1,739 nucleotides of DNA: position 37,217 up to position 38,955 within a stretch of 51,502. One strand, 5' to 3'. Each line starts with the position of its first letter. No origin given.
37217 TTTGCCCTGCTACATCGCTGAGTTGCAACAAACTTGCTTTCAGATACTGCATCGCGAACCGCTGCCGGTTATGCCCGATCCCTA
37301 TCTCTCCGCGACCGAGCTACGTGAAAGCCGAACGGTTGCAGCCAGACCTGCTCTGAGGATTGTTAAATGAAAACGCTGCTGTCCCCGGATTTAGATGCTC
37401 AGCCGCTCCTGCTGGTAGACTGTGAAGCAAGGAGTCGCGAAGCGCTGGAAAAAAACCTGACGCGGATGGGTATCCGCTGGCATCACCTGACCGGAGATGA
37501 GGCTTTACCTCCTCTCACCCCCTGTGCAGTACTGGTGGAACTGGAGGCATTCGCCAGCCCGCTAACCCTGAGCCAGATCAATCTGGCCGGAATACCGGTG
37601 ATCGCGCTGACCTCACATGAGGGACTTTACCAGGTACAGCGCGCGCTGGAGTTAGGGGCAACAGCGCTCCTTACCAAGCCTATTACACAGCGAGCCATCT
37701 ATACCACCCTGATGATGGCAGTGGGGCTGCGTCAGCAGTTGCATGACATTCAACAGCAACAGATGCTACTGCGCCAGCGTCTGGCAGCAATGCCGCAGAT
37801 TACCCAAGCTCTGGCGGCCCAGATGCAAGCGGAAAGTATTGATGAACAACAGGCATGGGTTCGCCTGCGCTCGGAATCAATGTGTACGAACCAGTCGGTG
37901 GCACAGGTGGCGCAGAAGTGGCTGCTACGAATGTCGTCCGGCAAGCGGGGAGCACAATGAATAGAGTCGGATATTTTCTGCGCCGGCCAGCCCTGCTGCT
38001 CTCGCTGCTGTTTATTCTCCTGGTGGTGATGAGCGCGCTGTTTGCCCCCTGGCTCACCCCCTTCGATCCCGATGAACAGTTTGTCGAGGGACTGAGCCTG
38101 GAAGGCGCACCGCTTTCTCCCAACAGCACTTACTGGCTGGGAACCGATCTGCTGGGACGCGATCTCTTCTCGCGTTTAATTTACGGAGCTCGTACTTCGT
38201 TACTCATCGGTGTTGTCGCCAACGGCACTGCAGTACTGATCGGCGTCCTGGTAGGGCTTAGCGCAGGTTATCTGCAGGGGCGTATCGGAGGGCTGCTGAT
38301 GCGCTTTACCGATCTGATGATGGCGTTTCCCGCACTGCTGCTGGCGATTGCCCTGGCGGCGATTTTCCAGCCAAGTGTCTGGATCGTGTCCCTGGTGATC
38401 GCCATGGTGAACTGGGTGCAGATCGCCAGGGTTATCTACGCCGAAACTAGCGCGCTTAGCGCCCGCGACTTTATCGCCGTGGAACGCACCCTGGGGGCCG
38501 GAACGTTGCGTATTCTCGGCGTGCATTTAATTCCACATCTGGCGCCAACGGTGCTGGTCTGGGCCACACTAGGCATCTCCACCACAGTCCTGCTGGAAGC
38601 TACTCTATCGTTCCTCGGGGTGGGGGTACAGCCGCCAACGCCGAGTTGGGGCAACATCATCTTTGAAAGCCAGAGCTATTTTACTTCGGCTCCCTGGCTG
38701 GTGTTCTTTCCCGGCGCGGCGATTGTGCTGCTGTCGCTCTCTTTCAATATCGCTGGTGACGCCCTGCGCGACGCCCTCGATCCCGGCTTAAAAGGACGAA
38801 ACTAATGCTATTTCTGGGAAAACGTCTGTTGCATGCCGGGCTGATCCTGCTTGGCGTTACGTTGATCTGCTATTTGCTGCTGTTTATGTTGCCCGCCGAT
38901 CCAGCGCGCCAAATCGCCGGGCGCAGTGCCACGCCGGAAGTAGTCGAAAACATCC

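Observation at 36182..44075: Seven-gene operon: AmiC-like sensor and ANTAR antiterminator controlling an ABC transporter and an acetamidase/formamidase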

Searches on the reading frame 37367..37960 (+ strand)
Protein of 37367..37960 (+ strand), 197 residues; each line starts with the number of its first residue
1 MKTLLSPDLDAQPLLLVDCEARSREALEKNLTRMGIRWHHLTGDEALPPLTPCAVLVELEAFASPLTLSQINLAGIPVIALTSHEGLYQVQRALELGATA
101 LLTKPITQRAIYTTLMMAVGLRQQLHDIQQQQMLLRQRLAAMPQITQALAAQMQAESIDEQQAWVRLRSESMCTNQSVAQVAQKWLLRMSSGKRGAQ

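Call 6: search_protein_families(proteins=[window:37367-37960:+], library=ncbifam, max_evalue=0.001)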
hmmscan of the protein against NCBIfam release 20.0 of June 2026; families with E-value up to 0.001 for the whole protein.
window:37367-37960:+ (197 aa): 1 family
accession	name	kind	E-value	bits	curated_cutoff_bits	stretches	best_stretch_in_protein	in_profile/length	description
NF011695.0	PRK15115.1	equivalog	0.00019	20.3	763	1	71-136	74-139/445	two-component system response regulator GlrR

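Call 10: search_solved_structures(query=window:37367-37960:+, max_evalue=1, show_alignments=2)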
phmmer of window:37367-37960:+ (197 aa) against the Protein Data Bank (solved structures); distinct sequences matched with E-value up to 1: 38.
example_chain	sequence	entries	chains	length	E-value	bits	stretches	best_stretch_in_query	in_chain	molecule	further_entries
1qo0_D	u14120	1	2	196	5.8e-07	33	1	77-186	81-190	AMIR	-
6wsh_A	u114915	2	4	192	0.00014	25.3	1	72-183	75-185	Response regulator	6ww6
1yio_A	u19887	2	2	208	0.0016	21.8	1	74-143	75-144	response regulatory protein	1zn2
5tqj_A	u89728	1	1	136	0.0019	21.6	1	15-121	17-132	Response regulator receiver protein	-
9g85_A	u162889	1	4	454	0.004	20.5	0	75-134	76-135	Response regulator PleD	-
9g86_A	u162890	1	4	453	0.004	20.5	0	75-134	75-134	Response regulator PleD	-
2wb4_A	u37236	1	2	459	0.0041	20.5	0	75-134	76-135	DIGUANYLATE CYCLASE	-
1w25_A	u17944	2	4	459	0.0041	20.5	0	75-134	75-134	STALKED-CELL DIFFERENTIATION CONTROLLING PROTEIN | RESPONSE REGULATOR PLED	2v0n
1s8n_A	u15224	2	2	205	0.014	18.8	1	76-184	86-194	putative antiterminator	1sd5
2ayz_A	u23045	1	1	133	0.034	17.5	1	65-117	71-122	Sensor kinase protein rcsC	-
2zwm_A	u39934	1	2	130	0.056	16.8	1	13-125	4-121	Transcriptional regulatory protein yycF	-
2ayx_A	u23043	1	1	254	0.076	16.4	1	67-117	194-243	Sensor kinase protein rcsC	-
9xzo_A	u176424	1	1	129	0.089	16.1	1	14-123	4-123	De novo protein M1X0B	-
3heb_A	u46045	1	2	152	0.11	15.9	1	76-110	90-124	Response regulator receiver domain protein (CheY)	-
5uic_A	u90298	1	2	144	0.13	15.6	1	75-112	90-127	Two-component response regulator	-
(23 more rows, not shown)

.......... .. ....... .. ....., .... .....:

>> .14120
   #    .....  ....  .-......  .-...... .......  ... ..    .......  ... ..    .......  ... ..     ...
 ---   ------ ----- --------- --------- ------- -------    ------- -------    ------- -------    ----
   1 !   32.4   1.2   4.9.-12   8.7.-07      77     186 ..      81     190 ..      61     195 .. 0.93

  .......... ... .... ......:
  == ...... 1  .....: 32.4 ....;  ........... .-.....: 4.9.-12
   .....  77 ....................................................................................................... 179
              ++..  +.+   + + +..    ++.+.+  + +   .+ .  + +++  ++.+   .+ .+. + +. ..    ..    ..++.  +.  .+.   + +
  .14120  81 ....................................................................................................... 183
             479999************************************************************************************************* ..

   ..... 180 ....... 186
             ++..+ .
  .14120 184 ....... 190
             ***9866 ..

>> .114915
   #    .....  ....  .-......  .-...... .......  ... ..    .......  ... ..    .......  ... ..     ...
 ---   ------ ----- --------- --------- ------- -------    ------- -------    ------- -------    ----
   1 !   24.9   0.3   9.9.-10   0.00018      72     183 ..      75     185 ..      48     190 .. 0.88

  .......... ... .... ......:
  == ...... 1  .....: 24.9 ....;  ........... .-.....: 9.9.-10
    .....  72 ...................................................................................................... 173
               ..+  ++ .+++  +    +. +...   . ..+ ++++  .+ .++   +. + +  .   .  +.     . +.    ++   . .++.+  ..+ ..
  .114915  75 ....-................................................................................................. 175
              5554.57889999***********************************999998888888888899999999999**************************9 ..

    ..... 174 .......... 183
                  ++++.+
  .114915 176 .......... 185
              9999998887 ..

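Call 12: profile_search(protein=window:37367-37960:+)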
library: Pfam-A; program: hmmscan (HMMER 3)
A. the first sequence (197 residues): domains with independent E <= 10: 4; with E <= 0.001: 3
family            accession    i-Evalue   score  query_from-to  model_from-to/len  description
ANTAR             PF03861.19    1.7e-07    31.3     135-183         3-51/54  ANTAR domain
Response_reg      PF00072.30    6.2e-05    23.6      74-114        69-109/111  Response regulator receiver domain
AmiR_N            PF21332.3     0.00032    21.1      15-118         4-110/111  AmiR, N-terminal
TnpV              PF14198.11       0.37    11.2     108-167        38-94/111  Transposon-encoded protein TnpV

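Call 19: find_homologous_proteins(query=window:37367-37960:+, max_evalue=0.001)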
Query window:37367-37960:+ (197 aa): 44 proteins with E <= 0.001 among 588 candidates.
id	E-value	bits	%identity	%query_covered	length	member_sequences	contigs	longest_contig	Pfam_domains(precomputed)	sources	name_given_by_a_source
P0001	7.6e-118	409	99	100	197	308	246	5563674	PF03861.20,PF00072.31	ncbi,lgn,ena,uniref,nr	ncbi:ANTAR domain-containing protein [Klebsiella pneumoniae]|uniref:ANTAR domain-containing response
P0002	4.3e-113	393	97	100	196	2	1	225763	PF03861.20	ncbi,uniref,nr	ncbi:ANTAR domain-containing response regulator [Klebsiella pneumoniae]|uniref:ANTAR domain-containi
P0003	4.1e-108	377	96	100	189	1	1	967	PF03861.20,PF00072.31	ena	-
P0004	3.2e-107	374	95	100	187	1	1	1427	PF03861.20,PF00072.31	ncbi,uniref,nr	ncbi:ANTAR domain-containing response regulator [Klebsiella pneumoniae]|uniref:ANTAR domain-containi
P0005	1.0e-106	373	94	100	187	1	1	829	PF03861.20,PF00072.31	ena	-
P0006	1.9e-102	359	87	100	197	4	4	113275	PF03861.20,PF21332.4,PF00072.31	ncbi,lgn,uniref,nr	ncbi:response regulator receiver and ANTAR domain protein [Raoultella sp. BIGb0138]|uniref:ANTAR dom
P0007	1.1e-101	356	88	100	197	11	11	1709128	PF03861.20,PF21332.4,PF00072.31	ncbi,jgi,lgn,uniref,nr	ncbi:response regulator [Enterobacter sp. 10-1]|uniref:ANTAR domain-containing response regulator n=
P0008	1.1e-101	356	88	100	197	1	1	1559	PF03861.20,PF21332.4,PF00072.31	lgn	-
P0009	1.4e-101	356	97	89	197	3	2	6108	PF00072.31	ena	-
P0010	6.5e-101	354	93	100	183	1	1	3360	PF03861.20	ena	-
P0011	5.2e-95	334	83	99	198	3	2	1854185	PF03861.20,PF00072.31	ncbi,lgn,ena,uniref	ncbi:ANTAR domain-containing response regulator [Pantoea osteomyelitidis]|uniref:ANTAR domain-contai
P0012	4.9e-93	328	98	83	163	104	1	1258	PF03861.20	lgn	-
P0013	6.6e-92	324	82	97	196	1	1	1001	PF03861.20,PF21332.4,PF00072.31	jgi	-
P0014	3.7e-89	315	82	94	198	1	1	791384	PF03861.20,PF21332.4,PF00072.31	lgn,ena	-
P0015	5.1e-89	315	78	100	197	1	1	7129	PF03861.20,PF21332.4,PF00072.31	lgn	-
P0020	4.4e-62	227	62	94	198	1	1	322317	PF03861.20,PF00072.31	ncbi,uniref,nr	ncbi:ANTAR domain-containing protein [Affinibrenneria salicis]|uniref:ANTAR domain-containing protei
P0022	3.3e-54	202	57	94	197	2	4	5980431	PF03861.20,PF00072.31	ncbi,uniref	ncbi:ANTAR domain-containing response regulator [Sodalis sp. RH19]|uniref:ANTAR domain-containing re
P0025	2.4e-52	196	53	98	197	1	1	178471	PF03861.20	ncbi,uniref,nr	ncbi:ANTAR domain-containing response regulator [Martelella alba]|uniref:ANTAR domain-containing pro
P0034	7.6e-41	158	51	92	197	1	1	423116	PF03861.20,PF21332.4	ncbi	ncbi:AmiR/NasT family two-component response regulator [Pseudomonas sp. TE3786]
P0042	7.0e-38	148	48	89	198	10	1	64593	PF03861.20,PF21332.4,PF00072.31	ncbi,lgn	-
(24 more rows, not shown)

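Call 20: find_encoding_contigs(protein=P0007, flank=10000, max_places=2)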
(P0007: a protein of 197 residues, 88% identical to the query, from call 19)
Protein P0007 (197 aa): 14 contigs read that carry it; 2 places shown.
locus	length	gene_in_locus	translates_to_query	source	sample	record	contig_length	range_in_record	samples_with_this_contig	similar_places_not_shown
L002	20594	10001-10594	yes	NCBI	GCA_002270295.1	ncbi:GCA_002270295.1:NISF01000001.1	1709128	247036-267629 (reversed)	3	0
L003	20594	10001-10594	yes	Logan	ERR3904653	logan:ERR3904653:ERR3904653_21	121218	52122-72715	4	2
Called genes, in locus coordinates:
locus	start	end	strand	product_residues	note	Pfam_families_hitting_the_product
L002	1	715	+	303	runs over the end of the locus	PF00892:EamA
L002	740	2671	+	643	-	PF05043:Mga (faint), PF00874:PRD, PF00359:PTS_EIIA_2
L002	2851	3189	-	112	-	-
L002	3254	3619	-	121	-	-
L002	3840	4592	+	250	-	PF00072:Response_reg, PF00486:Trans_reg_C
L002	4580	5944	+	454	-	PF00672:HAMP, PF00512:HisKA, PF02518:HATPase_c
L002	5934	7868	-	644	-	PF07715:Plug, PF00593:TonB_dep_Rec_b-barrel, PF14905:OMP_b-brl_3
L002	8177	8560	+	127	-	-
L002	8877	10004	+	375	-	PF13433:Peripla_BP_5, PF13458:Peripla_BP_6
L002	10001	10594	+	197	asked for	PF21332:AmiR_N (weak), PF00072:Response_reg (weak), PF03861:ANTAR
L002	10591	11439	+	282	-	PF12911:OppC_N, PF00528:BPD_transp_1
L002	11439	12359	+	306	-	PF19300:BPD_transp_1_N, PF00528:BPD_transp_1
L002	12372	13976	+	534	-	PF00496:SBP_bac_5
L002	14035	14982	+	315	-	PF03069:FmdA_AmdA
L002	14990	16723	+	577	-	PF00005:ABC_tran, PF02463:SMC_N (faint), PF13401:AAA_22 (faint), PF13304:AAA_21 (weak), PF00005:ABC_tran, PF08352:oligo_HPY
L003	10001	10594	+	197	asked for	PF21332:AmiR_N (weak), PF00072:Response_reg (weak), PF03861:ANTAR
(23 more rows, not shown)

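Call 21: find_encoding_contigs(protein=P0011, flank=10000, max_places=2)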
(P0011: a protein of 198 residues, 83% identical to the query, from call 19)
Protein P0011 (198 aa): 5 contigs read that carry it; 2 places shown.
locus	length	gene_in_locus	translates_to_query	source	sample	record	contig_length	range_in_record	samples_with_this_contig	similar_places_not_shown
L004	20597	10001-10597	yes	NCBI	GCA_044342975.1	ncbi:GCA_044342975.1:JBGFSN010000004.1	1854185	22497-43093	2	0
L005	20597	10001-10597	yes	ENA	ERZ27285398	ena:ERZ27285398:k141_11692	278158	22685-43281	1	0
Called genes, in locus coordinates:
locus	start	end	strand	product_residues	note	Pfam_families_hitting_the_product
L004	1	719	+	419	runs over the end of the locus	PF04389:Peptidase_M28 (weak), PF01546:Peptidase_M20, PF07687:M20_dimer (faint)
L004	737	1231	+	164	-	PF09349:OHCU_decarbox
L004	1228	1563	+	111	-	PF00576:Transthyretin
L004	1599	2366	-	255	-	PF00795:CN_hydrolase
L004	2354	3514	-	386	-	PF00155:Aminotran_1_2, PF00266:Aminotran_5 (faint)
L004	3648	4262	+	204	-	PF00596:Aldolase_II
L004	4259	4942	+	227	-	PF00702:Hydrolase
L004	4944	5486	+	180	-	PF03079:ARD, PF07883:Cupin_2 (weak)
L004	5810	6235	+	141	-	PF24295:DUF7480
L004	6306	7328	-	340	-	PF01008:IF-2B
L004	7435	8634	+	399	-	PF01636:APH (weak)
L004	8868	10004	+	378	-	PF13433:Peripla_BP_5, PF13458:Peripla_BP_6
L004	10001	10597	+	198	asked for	PF00072:Response_reg (weak), PF03861:ANTAR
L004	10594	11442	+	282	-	PF12911:OppC_N, PF00528:BPD_transp_1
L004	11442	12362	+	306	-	PF19300:BPD_transp_1_N, PF00528:BPD_transp_1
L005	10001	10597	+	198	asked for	PF00072:Response_reg (weak), PF03861:ANTAR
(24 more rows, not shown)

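Call 22: find_encoding_contigs(protein=P0020, flank=10000, max_places=1)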
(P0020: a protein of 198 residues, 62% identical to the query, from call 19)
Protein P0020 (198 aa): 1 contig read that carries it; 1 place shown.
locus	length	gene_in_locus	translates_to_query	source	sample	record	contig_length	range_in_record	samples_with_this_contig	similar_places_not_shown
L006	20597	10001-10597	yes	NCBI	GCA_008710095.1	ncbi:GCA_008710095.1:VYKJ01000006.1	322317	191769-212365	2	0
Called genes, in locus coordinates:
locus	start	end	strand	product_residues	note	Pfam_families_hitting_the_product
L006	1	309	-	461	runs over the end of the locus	PF00289:Biotin_carb_N, PF02222:ATP-grasp, PF02786:CPSase_L_D2, PF07478:Dala_Dala_lig_C, PF02785:Biotin_carb_C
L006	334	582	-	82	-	PF00364:Biotin_lipoyl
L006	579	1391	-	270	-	PF03746:LamB_YcsF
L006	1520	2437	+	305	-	PF00126:HTH_1, PF03466:LysR_substrate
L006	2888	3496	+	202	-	PF12844:HTH_19, PF13384:HTH_23 (faint), PF13560:HTH_31, PF01381:HTH_3, PF13413:HTH_25 (weak), PF13443:HTH_26, PF07883:Cupin_2, PF05899:Cupin_3 (faint)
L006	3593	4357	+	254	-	PF00497:SBP_bac_3, PF10613:Lig_chan-Glu_bd (weak)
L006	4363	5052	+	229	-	PF00528:BPD_transp_1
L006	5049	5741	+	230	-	PF00528:BPD_transp_1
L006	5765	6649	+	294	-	PF00491:Arginase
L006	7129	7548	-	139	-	PF08279:HTH_11, PF13404:HTH_AsnC-type, PF13412:HTH_24, PF01037:AsnC_trans_reg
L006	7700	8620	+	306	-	PF19420:DDAH_eukar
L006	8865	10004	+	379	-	PF13433:Peripla_BP_5, PF13458:Peripla_BP_6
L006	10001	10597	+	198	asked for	PF00072:Response_reg (weak), PF03861:ANTAR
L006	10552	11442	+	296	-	PF12911:OppC_N (weak), PF00528:BPD_transp_1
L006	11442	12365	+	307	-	PF19300:BPD_transp_1_N, PF00528:BPD_transp_1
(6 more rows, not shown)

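Call 23: find_encoding_contigs(protein=P0022, flank=10000, max_places=1)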
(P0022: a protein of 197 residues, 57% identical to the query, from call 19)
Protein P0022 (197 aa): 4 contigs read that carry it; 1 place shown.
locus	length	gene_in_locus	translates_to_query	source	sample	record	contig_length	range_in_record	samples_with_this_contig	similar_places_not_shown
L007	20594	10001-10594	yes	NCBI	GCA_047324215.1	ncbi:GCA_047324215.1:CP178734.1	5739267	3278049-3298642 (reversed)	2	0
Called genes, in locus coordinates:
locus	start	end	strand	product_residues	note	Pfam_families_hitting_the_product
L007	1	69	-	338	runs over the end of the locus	PF02653:BPD_transp_2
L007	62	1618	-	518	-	PF00005:ABC_tran, PF13304:AAA_21 (faint), PF00005:ABC_tran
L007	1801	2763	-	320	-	PF00532:Peripla_BP_1, PF13407:Peripla_BP_4, PF13377:Peripla_BP_3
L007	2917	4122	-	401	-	PF08220:HTH_DeoR (weak), PF08279:HTH_11 (weak), PF00294:PfkB, PF08543:Phos_pyr_kin, PF01256:Carb_kinase (weak)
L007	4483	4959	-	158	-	PF02627:CMD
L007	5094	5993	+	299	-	PF00126:HTH_1, PF03466:LysR_substrate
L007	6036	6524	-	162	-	PF02082:Rrf2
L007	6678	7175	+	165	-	PF07883:Cupin_2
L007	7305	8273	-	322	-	PF00135:COesterase, PF20434:BD-FAE, PF07859:Abhydrolase_3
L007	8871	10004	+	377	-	PF13433:Peripla_BP_5, PF13458:Peripla_BP_6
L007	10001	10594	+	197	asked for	PF00072:Response_reg (weak), PF03861:ANTAR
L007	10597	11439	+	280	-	PF12911:OppC_N, PF00528:BPD_transp_1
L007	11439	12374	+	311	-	PF19300:BPD_transp_1_N, PF00528:BPD_transp_1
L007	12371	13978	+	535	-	PF00496:SBP_bac_5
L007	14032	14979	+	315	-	PF03069:FmdA_AmdA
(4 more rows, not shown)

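Call 24: find_encoding_contigs(protein=P0025, flank=10000, max_places=1)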
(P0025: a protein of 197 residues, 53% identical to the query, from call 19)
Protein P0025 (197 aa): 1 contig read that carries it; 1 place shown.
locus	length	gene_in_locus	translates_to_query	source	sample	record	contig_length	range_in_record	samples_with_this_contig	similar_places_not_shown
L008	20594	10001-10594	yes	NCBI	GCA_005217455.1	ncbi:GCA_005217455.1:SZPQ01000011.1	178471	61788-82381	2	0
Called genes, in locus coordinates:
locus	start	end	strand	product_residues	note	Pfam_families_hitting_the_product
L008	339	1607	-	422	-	PF13356:Arm-DNA-bind_3, PF22022:Phage_int_M, PF00589:Phage_integrase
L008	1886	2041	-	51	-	-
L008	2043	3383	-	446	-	PF03605:DcuA_DcuB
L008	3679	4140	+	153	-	PF01047:MarR (weak), PF12802:MarR_2, PF09339:HTH_IclR (weak)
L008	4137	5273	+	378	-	PF25917:BSH_RND, PF25973:BSH_CzcB (faint), PF25954:Beta-barrel_RND_2, PF25963:Beta-barrel_AAEA (weak), PF25990:Beta-barrel_YknX (weak)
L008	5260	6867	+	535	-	PF00083:Sugar_tr (weak), PF07690:MFS_1, PF12832:MFS_1_like (weak)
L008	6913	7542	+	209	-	PF00440:TetR_N, PF16925:TetR_C_13, PF21993:TetR_C_13_2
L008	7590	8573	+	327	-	PF08240:ADH_N, PF00107:ADH_zinc_N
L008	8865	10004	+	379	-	PF13433:Peripla_BP_5, PF13458:Peripla_BP_6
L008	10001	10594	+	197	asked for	PF03861:ANTAR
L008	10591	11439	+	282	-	PF12911:OppC_N (weak), PF00528:BPD_transp_1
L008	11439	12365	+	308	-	PF19300:BPD_transp_1_N, PF00528:BPD_transp_1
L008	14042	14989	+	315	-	PF03069:FmdA_AmdA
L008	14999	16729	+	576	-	PF00005:ABC_tran, PF02463:SMC_N (faint), PF13401:AAA_22 (faint), PF13304:AAA_21 (weak), PF00005:ABC_tran, PF08352:oligo_HPY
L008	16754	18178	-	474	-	PF00672:HAMP, PF26769:HAMP_PhoQ (weak), PF00512:HisKA, PF02518:HATPase_c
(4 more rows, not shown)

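Call 25: find_encoding_contigs(protein=P0034, flank=10000, max_places=1)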
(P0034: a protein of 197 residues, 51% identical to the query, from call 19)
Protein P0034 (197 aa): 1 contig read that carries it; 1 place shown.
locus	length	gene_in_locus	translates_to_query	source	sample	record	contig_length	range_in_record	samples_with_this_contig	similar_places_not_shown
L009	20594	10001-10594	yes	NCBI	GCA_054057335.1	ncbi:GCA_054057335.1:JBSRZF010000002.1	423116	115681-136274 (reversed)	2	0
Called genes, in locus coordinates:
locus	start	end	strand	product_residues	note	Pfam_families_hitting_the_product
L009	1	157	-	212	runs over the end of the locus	PF00117:GATase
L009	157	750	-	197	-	PF00475:IGPD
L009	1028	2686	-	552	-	PF07690:MFS_1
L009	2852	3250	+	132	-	PF12568:PanZ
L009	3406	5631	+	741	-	PF05170:AsmA, PF05359:DUF748, PF13116:YhdP (faint)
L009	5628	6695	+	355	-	PF00730:HhH-GPD, PF00633:HHH, PF14815:NUDIX_4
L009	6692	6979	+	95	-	PF04362:Iron_traffic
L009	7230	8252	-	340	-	PF17761:DUF1016_N, PF06250:YhcG_C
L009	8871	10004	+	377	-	PF13433:Peripla_BP_5, PF13458:Peripla_BP_6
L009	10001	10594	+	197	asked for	PF21332:AmiR_N (weak), PF03861:ANTAR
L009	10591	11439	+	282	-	PF12911:OppC_N (weak), PF00528:BPD_transp_1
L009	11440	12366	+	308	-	PF19300:BPD_transp_1_N, PF00528:BPD_transp_1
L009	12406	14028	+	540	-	PF00496:SBP_bac_5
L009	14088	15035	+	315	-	PF03069:FmdA_AmdA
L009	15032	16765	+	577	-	PF02463:SMC_N (faint), PF00005:ABC_tran, PF13401:AAA_22 (faint), PF13304:AAA_21, PF00005:ABC_tran, PF08352:oligo_HPY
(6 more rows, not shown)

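Call 26: find_encoding_contigs(protein=P0042, flank=10000, max_places=1)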
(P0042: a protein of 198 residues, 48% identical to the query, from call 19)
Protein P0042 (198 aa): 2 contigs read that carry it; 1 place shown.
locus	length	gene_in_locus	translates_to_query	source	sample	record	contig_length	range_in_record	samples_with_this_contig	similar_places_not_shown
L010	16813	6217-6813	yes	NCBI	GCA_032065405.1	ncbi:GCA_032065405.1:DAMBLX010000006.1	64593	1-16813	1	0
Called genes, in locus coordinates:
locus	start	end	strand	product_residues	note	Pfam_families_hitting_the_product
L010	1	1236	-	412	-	?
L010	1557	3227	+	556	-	PF03460:NIR_SIR_ferr, PF01077:NIR_SIR, PF03460:NIR_SIR_ferr, PF01077:NIR_SIR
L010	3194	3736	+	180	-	PF06073:DUF934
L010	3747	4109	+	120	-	PF03788:LrgA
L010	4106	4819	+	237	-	PF04172:LrgB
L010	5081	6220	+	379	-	PF13433:Peripla_BP_5, PF13458:Peripla_BP_6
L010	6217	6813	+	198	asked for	PF21332:AmiR_N (weak), PF00072:Response_reg (weak), PF03861:ANTAR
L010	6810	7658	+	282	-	PF12911:OppC_N, PF00528:BPD_transp_1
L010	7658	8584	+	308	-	PF19300:BPD_transp_1_N, PF00528:BPD_transp_1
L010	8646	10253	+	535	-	PF00496:SBP_bac_5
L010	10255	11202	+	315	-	PF03069:FmdA_AmdA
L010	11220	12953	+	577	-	PF20703:nSTAND1 (faint), PF00005:ABC_tran, PF02463:SMC_N (faint), PF13401:AAA_22 (faint), PF13304:AAA_21 (weak), PF00005:ABC_tran, PF08352:oligo_HPY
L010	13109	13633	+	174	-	PF04542:Sigma70_r2, PF08281:Sigma70_r4_2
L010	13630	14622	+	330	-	PF16220:DUF4880, PF04773:FecR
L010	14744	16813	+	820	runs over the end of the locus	PF07660:STN (weak), PF07715:Plug, PF00593:TonB_dep_Rec_b-barrel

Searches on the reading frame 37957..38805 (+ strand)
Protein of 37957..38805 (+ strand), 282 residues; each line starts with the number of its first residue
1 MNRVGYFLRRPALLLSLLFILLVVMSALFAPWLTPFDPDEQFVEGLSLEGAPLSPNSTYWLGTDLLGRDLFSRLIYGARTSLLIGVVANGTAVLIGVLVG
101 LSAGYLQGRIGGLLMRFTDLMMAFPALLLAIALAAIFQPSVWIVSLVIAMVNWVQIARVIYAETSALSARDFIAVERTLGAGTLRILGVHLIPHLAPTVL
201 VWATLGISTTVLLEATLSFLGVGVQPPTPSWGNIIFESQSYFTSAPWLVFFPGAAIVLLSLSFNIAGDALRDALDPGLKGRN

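Call 6: search_protein_families(proteins=[window:37957-38805:+], library=ncbifam, max_evalue=0.001)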
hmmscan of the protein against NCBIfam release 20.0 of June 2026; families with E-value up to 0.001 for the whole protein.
window:37957-38805:+ (282 aa): 14 families
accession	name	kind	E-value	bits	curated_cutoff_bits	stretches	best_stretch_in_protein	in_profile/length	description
NF045476.1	Opp4C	equivalog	1.1e-77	261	350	1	7-276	10-277/278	oligopeptide ABC transporter permease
NF045474.1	Opp2C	equivalog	1.8e-75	253.6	300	1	53-275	14-236/236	nickel transporter permease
TIGR02790.1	nickel_nikC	equivalog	1.5e-71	241.1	358.45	1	16-275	4-258/258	nickel ABC transporter permease subunit NikC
NF045473.1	Opp1C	equivalog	6.2e-71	238.9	350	1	14-276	8-265/267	nickel/cobalt ABC transporter permease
NF008160.0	PRK10913.1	equivalog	5.1e-67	226.4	483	1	6-279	25-299/300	dipeptide ABC transporter permease DppC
NF007738.0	PRK10417.1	equivalog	3.3e-64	217.1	335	1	9-279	7-272/277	nickel ABC transporter permease subunit NikC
NF011662.0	PRK15082.1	equivalog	1.6e-63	214.9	484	1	9-280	35-302/303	glutathione ABC transporter permease GsiD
NF007376.0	PRK09881.1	equivalog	1.4e-59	201.6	434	1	6-281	25-296/298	D,D-dipeptide ABC transporter permease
NF045475.1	Opp3C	equivalog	4.7e-56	190.3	450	1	57-278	106-327/328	oligopeptide ABC transporter permease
NF011935.0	PRK15406.1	equivalog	7.7e-53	180.2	433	1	7-276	33-299/302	oligopeptide ABC transporter permease OppC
NF047573.1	opine_perm_CntC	exception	1.6e-52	178.5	440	1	14-277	12-270/271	staphylopine uptake ABC transporter permease subunit CntC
NF043080.1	MMSYN1_0166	equivalog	2.5e-43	148.2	370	1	11-276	38-303/307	oligopeptide ABC transporter permease OppC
NF011691.0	PRK15111.1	equivalog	5e-37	128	379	1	15-277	31-294/296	putrescine export ABC transporter permease SapC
NF011596.0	PRK15021.1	subfamily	7.5e-29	100.8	439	1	52-276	114-337/341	microcin C ABC transporter permease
